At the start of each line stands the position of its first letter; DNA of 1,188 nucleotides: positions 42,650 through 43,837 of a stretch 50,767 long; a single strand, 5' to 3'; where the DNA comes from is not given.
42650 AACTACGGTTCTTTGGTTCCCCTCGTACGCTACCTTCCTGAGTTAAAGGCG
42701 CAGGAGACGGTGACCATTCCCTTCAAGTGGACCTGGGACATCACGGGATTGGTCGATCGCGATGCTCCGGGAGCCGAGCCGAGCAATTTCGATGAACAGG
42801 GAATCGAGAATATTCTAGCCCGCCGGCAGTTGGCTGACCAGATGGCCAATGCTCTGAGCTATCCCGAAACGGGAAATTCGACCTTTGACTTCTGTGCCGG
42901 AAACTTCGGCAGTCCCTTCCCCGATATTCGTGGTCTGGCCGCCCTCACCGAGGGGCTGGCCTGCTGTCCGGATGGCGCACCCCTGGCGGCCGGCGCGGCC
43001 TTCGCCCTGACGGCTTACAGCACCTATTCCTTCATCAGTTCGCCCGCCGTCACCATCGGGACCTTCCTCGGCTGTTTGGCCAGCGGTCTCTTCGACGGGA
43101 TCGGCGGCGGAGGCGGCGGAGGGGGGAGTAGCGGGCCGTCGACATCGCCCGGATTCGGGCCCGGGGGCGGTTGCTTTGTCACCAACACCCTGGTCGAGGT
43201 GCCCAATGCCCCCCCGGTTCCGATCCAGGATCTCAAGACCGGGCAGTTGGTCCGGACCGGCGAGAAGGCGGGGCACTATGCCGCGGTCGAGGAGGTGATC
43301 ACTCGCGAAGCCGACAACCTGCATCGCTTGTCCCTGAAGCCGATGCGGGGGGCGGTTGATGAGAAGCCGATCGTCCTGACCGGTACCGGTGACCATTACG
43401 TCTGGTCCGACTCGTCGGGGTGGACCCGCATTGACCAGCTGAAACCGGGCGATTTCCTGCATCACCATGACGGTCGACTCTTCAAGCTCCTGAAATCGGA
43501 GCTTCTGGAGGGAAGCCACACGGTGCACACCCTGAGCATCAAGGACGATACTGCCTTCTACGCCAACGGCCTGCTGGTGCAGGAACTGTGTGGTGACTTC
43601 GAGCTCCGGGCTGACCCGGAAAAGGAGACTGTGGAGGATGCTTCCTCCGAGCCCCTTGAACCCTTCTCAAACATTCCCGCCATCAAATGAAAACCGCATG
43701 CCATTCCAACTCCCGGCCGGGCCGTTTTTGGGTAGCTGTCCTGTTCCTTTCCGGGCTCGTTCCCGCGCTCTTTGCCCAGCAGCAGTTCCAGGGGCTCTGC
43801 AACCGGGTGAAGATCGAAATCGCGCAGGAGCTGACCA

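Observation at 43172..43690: Hedgehog-like Hint autoprocessing domain as the C-terminal end of a 4675-aa surface protein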

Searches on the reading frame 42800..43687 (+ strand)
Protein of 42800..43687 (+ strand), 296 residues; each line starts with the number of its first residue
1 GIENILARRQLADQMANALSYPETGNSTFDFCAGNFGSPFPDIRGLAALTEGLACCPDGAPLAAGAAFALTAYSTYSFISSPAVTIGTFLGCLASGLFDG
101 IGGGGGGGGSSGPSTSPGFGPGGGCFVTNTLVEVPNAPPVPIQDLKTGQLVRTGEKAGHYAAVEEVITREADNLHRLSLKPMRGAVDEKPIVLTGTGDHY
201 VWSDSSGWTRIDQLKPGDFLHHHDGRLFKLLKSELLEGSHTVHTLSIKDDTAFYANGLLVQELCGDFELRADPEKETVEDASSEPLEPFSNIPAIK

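Call 4: search_protein_families(library=pfam, proteins=[window:42800-43687:+], max_evalue=10)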
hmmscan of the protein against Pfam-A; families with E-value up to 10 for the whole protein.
window:42800-43687:+ (296 aa): 5 families
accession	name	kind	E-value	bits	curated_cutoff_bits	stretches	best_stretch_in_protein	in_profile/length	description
PF13403.11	Hint_2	-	0.015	16.1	28.4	1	125-171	2-45/147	Hint domain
PF14623.11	Vint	-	0.021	15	27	1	124-172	1-46/166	Hint-domain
PF01079.26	Hint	-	0.13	12.2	29.7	1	122-160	10-48/213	Hint module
PF17758.7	Prot_ATP_ID_OB_N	-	0.23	11.6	23.4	1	128-156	20-48/62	Proteasomal ATPase OB N-terminal domain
PF11106.13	YjbE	-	2.5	8.9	27.9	1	43-115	5-73/79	Exopolysaccharide production protein YjbE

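Call 5: search_protein_families(library=ncbifam, proteins=[window:42800-43687:+], max_evalue=10)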
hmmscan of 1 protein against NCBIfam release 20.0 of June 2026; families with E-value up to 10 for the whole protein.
window:42800-43687:+ (296 aa): 0 families

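Call 8: find_homologous_proteins(query=window:42800-43687:+, max_evalue=0.01)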
Query window:42800-43687:+: 8000 candidates shared short words with the query, none scored E <= 0.01.

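Call 26: search_protein_representatives(protein=window:42800-43687:+)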
Query: 296 residues. Proteins with E-value up to 0.001 (for the whole library): 465; up to 1e-10: 104; up to 1e-30: 6. The best 150 are listed.
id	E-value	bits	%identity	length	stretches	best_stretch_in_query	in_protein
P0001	1.6e-168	575.9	89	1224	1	1-296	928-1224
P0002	2.8e-84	299.2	55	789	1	3-269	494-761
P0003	1.1e-43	166.0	43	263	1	43-267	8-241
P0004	7.2e-38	146.9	39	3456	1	43-266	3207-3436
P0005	4.1e-33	131.2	39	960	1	37-268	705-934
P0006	3.6e-31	124.9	38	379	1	82-267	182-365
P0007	8.7e-30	120.3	32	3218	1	40-267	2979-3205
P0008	1.6e-27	112.9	35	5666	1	42-265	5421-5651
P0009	1.8e-27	112.7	34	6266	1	35-268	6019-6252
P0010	3.3e-27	111.9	38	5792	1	43-269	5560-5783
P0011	8.0e-27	110.6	40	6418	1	64-269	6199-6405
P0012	9.7e-27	110.3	39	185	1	121-266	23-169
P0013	1.1e-26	110.1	33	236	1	63-267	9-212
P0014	1.5e-26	109.7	37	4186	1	63-272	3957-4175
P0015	1.6e-26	109.6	44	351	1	89-267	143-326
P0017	3.6e-25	105.2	32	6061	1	33-269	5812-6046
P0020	1.5e-24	103.1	37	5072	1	57-274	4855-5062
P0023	2.0e-23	99.4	34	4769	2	24-274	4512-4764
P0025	2.5e-23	99.1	36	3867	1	78-265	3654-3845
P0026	6.0e-23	97.9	35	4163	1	40-267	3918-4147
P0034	1.3e-21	93.5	44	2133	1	92-272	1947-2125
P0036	2.2e-21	92.7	35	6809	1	25-266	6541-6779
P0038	5.8e-21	91.3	36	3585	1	34-280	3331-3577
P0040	1.0e-20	90.5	34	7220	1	34-266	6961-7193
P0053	1.0e-18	84.0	31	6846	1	23-265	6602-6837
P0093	5.6e-12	61.8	32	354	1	42-257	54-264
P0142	8.3e-08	48.1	32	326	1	60-255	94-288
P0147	1.9e-07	46.9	29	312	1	86-278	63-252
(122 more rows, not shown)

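Call 32: search_solved_structures(query=A1, max_evalue=0.01, show_alignments=2)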
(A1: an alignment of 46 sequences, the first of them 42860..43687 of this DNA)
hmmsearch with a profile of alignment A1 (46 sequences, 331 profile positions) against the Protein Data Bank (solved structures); distinct sequences matched with E-value up to 0.01: 40.
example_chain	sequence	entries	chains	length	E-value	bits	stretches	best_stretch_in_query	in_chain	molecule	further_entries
8w20_A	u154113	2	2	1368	2.7e-21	79.6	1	165-313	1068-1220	Intein C-terminal splicing domain-containing protein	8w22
2lwy_A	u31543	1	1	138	1.4e-20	77.2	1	180-313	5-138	BACTERIAL INTEIN-LIKE DOMAIN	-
6y75_B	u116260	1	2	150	1.3e-18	70.8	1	178-312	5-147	NAD(P)(+)--arginine ADP-ribosyltransferase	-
6tmm_BBB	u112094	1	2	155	1.3e-18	70.7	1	178-312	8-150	NAD(P)(+)--arginine ADP-ribosyltransferase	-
6y75_A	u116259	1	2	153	1.4e-18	70.7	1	178-312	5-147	NAD(P)(+)--arginine ADP-ribosyltransferase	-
6tmm_AAA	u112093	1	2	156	1.4e-18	70.7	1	178-312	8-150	NAD(P)(+)--arginine ADP-ribosyltransferase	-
6riz_A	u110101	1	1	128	1.6e-07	34.3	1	183-313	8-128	gp41-1 intein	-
6qaz_A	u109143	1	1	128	1.9e-07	34.1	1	183-313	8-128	cyanophage-like gp41-1 intein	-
4j2j_A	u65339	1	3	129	9.8e-07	31.7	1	177-260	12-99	Ataxin-1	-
1gpp_A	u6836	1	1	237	2.6e-06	30.3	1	174-208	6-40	ENDONUCLEASE PI-SCEI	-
9cop_A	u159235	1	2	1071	2.7e-06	30.3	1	164-208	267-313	V-type proton ATPase catalytic subunit A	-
6td6_B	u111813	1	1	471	3e-06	30.1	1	168-252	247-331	Protein hedgehog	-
4j2l_A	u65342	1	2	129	8.9e-06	28.6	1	177-260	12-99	Ataxin-1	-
1oa8_A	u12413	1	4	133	9.3e-06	28.5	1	175-260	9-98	ATAXIN-1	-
2m41_B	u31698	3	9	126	1.1e-05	28.2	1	180-260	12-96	Ataxin-1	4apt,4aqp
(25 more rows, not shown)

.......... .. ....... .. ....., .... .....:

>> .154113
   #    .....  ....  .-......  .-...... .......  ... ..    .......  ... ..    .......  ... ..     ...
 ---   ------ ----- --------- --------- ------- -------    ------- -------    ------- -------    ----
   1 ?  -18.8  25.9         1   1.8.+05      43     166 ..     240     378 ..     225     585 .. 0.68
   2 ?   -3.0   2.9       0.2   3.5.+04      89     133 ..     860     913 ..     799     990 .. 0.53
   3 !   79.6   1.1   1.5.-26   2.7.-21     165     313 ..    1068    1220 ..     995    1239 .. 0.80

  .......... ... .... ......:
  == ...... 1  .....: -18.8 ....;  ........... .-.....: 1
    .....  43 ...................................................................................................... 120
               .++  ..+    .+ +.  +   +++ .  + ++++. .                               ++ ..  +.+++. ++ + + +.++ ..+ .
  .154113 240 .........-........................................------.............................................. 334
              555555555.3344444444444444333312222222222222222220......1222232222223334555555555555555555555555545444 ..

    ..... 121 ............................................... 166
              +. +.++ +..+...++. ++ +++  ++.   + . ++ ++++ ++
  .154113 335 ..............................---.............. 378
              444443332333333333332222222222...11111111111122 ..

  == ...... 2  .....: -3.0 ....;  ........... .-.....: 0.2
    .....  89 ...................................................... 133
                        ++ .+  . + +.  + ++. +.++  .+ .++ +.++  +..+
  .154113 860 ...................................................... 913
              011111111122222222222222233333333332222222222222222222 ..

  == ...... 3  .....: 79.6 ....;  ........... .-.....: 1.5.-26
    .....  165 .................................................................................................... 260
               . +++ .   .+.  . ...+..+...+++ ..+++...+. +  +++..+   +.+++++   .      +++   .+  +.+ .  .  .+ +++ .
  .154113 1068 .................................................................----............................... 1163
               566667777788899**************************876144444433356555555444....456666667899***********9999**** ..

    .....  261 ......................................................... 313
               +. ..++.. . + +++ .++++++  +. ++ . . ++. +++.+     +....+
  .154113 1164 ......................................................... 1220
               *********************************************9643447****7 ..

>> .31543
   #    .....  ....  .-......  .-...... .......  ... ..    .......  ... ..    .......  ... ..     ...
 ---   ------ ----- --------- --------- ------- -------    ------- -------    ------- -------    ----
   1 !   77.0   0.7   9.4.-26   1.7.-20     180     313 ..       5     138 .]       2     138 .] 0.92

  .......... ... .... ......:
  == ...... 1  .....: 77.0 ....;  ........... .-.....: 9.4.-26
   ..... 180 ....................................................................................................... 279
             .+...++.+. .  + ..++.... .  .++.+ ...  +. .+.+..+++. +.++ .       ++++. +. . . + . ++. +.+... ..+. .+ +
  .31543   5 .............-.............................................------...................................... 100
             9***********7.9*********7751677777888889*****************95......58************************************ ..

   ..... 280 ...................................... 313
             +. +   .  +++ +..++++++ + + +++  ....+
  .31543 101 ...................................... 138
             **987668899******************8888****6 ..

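Call 33: search_protein_families(library=pfam, alignment_id=A1, max_evalue=0.001)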
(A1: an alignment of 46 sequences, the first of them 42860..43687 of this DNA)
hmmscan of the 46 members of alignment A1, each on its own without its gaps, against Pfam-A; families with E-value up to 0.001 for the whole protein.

A. member 1, window:42860-43687:+ (276 aa): 0 families

B. families by the number of members that match (of 46 scanned): 8 families
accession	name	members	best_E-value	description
PF07591.16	PT-HINT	33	1.2e-28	Pretoxin HINT domain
PF01079.26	Hint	14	1.8e-07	Hint module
PF14623.11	Vint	14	1.2e-05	Hint-domain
PF05203.21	Hom_end_hint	11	5.1e-08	Hom_end-associated Hint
PF08517.17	AXH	9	5.4e-07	Ataxin-1 and HBP1 module (AXH)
PF14890.11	Intein_splicing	7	6.7e-07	Intein splicing domain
PF13403.11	Hint_2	6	6.2e-10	Hint domain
PF13620.12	CarboxypepD_reg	1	0.00015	Carboxypeptidase regulatory-like domain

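Call 35: list_cluster_members(proteins=[P0001, P0002, P0004, P0008, P0009, P0011, P0014, P0017, P0040, P0036])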
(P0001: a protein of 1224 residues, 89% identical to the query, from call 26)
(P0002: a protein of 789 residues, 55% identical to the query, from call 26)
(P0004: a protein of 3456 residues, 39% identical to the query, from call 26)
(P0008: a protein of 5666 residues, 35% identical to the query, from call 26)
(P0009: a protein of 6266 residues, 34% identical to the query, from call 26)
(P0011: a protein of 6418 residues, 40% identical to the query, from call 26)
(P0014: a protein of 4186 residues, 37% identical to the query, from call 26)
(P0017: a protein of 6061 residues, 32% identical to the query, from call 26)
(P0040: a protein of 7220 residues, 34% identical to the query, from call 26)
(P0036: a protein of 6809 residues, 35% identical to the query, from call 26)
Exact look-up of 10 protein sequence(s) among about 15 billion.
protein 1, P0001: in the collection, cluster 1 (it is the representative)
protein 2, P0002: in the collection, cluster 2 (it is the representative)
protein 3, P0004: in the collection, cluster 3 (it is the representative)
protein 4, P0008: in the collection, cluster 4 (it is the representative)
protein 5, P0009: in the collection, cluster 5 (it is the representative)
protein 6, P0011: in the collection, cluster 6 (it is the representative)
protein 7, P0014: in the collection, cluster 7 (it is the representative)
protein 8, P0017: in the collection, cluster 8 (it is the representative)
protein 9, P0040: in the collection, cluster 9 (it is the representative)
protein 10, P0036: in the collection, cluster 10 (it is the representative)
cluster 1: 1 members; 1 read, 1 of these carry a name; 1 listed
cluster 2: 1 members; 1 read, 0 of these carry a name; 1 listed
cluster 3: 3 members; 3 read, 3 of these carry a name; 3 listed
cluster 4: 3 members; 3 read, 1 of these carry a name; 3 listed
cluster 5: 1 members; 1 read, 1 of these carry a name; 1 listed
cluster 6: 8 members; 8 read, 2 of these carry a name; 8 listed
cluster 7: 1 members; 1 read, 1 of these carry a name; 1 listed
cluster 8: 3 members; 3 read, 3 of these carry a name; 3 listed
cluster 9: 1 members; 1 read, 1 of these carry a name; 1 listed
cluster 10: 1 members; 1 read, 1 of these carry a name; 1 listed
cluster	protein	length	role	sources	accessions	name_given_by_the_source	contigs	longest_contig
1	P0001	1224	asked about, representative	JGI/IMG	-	hypothetical protein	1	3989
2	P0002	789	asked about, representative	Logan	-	-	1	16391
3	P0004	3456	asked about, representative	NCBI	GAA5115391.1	hypothetical protein GCM10023212_00010 [Luteolibacter yonseiensis]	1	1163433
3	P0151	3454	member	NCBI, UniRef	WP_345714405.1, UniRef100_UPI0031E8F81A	CARDB domain-containing protein [Luteolibacter yonseiensis] | CARDB domain-containing protein n=1 Tax=Luteolibacter yonseiensis TaxID=1144680 ...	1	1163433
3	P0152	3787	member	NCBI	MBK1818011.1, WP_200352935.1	VCBS repeat-containing protein, partial [Luteolibacter yonseiensis]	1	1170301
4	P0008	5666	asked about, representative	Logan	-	-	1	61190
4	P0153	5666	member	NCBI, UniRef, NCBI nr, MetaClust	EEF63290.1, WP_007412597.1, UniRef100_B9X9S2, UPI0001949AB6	choice-of-anchor C family protein [Pedosphaera parvula] | Fibronectin type III domain protein n=1 Tax=Pedosphaera parvula (strain Ellin514) ... | status=active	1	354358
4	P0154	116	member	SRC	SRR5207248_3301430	-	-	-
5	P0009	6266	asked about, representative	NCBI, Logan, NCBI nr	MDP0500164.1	MAG: FG-GAP-like repeat-containing protein [Verrucomicrobiota bacterium JB022] | FG-GAP-like repeat-containing protein [Verrucomicrobiota bacterium JB022]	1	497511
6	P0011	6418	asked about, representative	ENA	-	-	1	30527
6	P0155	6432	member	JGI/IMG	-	hypothetical protein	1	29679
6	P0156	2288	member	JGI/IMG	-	hypothetical protein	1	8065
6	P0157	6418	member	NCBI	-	-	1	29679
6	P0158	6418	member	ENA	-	-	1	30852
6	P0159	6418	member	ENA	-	-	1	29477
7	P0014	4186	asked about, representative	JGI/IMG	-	hypothetical protein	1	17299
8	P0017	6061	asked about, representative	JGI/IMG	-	hypothetical protein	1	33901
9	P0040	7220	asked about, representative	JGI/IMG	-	hypothetical protein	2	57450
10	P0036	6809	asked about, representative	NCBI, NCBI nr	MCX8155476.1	MAG: FG-GAP-like repeat-containing protein [Verrucomicrobiae bacterium] | FG-GAP-like repeat-containing protein [Verrucomicrobiae bacterium]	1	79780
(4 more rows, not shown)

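Call 37: predict_structure(alignment_id=A1)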
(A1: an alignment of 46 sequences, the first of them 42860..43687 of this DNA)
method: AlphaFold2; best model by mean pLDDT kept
length: 276 residues; sequences in the alignment: 46
mean_pLDDT: 75.0   pTM: 0.57
mean pLDDT of the five models: 75.0, 74.4, 74.0, 72.8, 71.9
residues with pLDDT >= 90: 132; 70-90: 11; 50-70: 88; < 50: 45
segments of 3 or more residues with pLDDT < 50: 1-22, 82-88, 94-99
pLDDT, mean of each block of 10 residues (from residue 1): 41 42 57 61 67 59 59 59 46 48 83 97 98 96 96 97 81 96 96 98 95 98 96 97 66 52 58 51
secondary structure, 60 per line:
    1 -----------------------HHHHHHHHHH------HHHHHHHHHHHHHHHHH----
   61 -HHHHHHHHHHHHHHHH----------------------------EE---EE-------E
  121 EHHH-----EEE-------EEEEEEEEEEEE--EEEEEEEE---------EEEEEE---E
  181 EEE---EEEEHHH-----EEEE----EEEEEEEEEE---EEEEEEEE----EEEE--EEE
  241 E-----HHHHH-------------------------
elements in order: H24-33 H40-56 H62-77 E130-132 E140-151 E154-161 E171-176 E180-183 E187-190 E199-202 E207-216 E220-227 E232-235 E238-241 H247-251

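Call 39: find_related_loci(query=window:42860-43687:+, collection=genome_contigs, flank=10000)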
Query window:42860-43687:+ (276 aa) in genome_contigs; peptide patterns used: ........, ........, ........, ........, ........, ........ (x = any residue, [..] = any of these).
530 stretches matched a pattern; 1 encode a relative of the query (tblastn E <= 1e-3); 1 distinct loci.
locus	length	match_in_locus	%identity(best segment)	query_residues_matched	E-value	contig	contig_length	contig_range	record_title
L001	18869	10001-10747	47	1-246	3e-58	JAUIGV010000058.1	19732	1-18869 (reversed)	MAG: Verrucomicrobiia bacterium isolate Co_bin.176 NODE_15480_length_19732_cov_18.799388, whole genome shotgun sequence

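Call 41: fold_search(model_id=the predicted structure, library=pdb)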
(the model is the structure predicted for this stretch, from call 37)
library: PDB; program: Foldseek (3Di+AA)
matches with E <= 10: 522; with E <= 0.001: 64
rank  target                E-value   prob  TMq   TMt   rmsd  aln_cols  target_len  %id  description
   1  6y75_B                1.1e-10  1.00  0.42  0.76   3.9       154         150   20  BIL2 domain from T.thermophila BUBL1 locus (C1A-N143A) (released 2021-02-03)
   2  6tmm_BBB              1.8e-10  1.00  0.41  0.71   4.0       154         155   19  BIL2 domain from T.thermophila BUBL1 locus (C1A-N143A) (released 2020-12-16)
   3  6y75_A                3.3e-10  1.00  0.42  0.73   3.5       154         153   19  BIL2 domain from T.thermophila BUBL1 locus (C1A-N143A) (released 2021-02-03)
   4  2lwy_MODEL_1_A        4.3e-10  1.00  0.43  0.83   2.9       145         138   21  Solution Structure of Bacterial Intein-Like domain from Clostridium thermocellum (released 2013-05-08)
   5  6tmm_AAA              9.4e-10  1.00  0.41  0.71   3.9       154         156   19  BIL2 domain from T.thermophila BUBL1 locus (C1A-N143A) (released 2020-12-16)
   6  6qaz                  1.8e-09  1.00  0.42  0.86   2.4       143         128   22  Crystal structure of gp41-1 intein (released 2019-11-13)
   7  6riz                  5.2e-09  1.00  0.43  0.89   2.0       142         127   22  Crystal structure of gp41-1 intein (C1A, F65W, D107C) (released 2020-04-29)
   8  8ubs_A                9.1e-09  1.00  0.43  0.76   3.2       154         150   19  Crystal structure of NrdJ-1 split intein fusion (released 2024-10-09)
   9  6frh_B                2.0e-08  1.00  0.41  0.72   3.9       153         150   20  Crystal structure of Ssp DnaB Mini-Intein variant M86 (released 2019-01-30)
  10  6frh_A                2.2e-08  1.00  0.41  0.68   3.5       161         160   19  Crystal structure of Ssp DnaB Mini-Intein variant M86 (released 2019-01-30)
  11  4o1r                  3.5e-08  1.00  0.40  0.74   3.8       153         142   23  Crystal structure of NpuDnaB intein (released 2014-03-19)
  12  6frg                  3.9e-08  1.00  0.41  0.68   3.5       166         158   17  Crystal structure of G-1F mutant of Ssp DnaB Mini-Intein variant M86 (released 2019-01-30)
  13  1mi8                  6.7e-08  1.00  0.41  0.75   3.6       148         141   19  2.0 Angstrom crystal structure of a DnaB intein from Synechocystis sp. PCC 6803 (released 2003-08-19)
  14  3ifj_A                8.9e-08  1.00  0.40  0.76   3.2       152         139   20  Crystal structure of Mtu recA intein, splicing domain (released 2009-10-06)
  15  5i0a                  1.5e-07  1.00  0.37  0.68   4.2       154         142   21  RecA mini intein in complex with cisplatin (released 2016-09-21)
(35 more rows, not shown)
